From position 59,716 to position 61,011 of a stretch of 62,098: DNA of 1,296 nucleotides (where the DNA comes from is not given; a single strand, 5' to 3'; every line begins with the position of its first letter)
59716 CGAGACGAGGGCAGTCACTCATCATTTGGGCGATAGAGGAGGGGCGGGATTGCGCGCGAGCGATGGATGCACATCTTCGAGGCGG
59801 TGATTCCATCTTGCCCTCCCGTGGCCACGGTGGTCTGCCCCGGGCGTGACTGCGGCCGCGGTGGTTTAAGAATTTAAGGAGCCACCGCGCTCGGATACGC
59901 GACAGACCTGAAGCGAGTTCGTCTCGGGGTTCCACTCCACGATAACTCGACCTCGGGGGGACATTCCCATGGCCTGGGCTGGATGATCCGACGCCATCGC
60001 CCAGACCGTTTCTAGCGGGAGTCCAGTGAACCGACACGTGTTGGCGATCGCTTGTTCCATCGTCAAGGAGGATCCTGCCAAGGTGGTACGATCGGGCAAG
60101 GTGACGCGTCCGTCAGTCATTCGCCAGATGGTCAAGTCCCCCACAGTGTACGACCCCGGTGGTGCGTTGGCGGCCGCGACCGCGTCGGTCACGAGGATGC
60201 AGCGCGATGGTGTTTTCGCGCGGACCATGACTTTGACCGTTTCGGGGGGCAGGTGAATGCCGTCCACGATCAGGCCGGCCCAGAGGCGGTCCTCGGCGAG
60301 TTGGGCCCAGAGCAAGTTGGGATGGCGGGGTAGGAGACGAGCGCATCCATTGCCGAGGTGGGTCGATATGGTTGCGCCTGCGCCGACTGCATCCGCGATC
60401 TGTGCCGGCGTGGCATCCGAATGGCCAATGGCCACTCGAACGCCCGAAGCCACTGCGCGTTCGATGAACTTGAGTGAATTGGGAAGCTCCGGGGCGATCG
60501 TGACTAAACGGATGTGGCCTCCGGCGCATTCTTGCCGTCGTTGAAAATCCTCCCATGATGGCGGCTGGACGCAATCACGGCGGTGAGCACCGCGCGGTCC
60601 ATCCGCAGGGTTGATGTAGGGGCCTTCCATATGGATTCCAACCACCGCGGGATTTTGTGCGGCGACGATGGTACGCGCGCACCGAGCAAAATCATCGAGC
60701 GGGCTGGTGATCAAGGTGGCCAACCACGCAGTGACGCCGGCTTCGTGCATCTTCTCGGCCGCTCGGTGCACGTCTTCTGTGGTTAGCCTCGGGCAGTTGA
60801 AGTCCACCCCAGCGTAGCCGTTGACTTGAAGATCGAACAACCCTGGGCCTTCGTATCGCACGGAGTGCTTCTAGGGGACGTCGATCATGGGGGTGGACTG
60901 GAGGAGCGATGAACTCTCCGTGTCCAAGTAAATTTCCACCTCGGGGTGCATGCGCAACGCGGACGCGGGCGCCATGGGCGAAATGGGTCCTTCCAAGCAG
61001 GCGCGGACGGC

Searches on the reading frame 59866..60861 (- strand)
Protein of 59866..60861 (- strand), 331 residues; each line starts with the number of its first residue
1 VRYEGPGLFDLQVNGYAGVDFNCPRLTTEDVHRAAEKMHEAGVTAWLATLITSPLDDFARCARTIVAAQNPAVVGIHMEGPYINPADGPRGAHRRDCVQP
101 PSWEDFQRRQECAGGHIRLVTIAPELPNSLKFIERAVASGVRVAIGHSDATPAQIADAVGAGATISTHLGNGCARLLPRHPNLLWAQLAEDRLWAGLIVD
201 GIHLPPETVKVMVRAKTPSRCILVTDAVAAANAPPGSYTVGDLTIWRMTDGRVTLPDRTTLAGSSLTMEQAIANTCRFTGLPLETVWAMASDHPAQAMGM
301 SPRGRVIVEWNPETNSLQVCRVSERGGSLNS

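Call 54: find_encoding_contigs(protein=window:59866-60861:-, flank=10000, max_places=10)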
Protein window:59866-60861:- (331 aa): 3 contigs read that carry it; 2 places shown.
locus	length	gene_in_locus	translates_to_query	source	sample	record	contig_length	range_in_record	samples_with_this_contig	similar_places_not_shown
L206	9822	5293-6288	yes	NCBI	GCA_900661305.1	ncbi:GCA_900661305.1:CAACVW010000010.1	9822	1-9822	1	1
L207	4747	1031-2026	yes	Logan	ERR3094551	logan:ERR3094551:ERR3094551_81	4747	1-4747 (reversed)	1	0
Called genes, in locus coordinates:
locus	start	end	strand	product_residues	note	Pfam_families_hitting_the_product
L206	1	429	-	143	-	?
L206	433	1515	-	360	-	-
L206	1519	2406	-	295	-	-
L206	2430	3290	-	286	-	-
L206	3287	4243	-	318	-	PF03009:GDPD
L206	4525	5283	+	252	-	PF01182:Glucosamine_iso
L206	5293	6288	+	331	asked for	PF01979:Amidohydro_1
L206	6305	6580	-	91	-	PF07992:Pyr_redox_2 (weak)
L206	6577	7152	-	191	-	PF07992:Pyr_redox_2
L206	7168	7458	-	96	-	PF07992:Pyr_redox_2 (weak), PF00743:FMO-like (weak), PF03486:HI0933_like (weak), PF00070:Pyr_redox (weak), PF00890:FAD_binding_2 (weak), PF01266:DAO (weak), PF12831:FAD_oxidored (weak), PF13450:NAD_binding_8, +1 more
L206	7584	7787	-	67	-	-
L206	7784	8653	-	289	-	PF01493:GXGXG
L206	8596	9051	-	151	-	PF01645:Glu_synthase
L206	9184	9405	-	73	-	PF01645:Glu_synthase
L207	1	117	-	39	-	?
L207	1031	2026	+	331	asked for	PF01979:Amidohydro_1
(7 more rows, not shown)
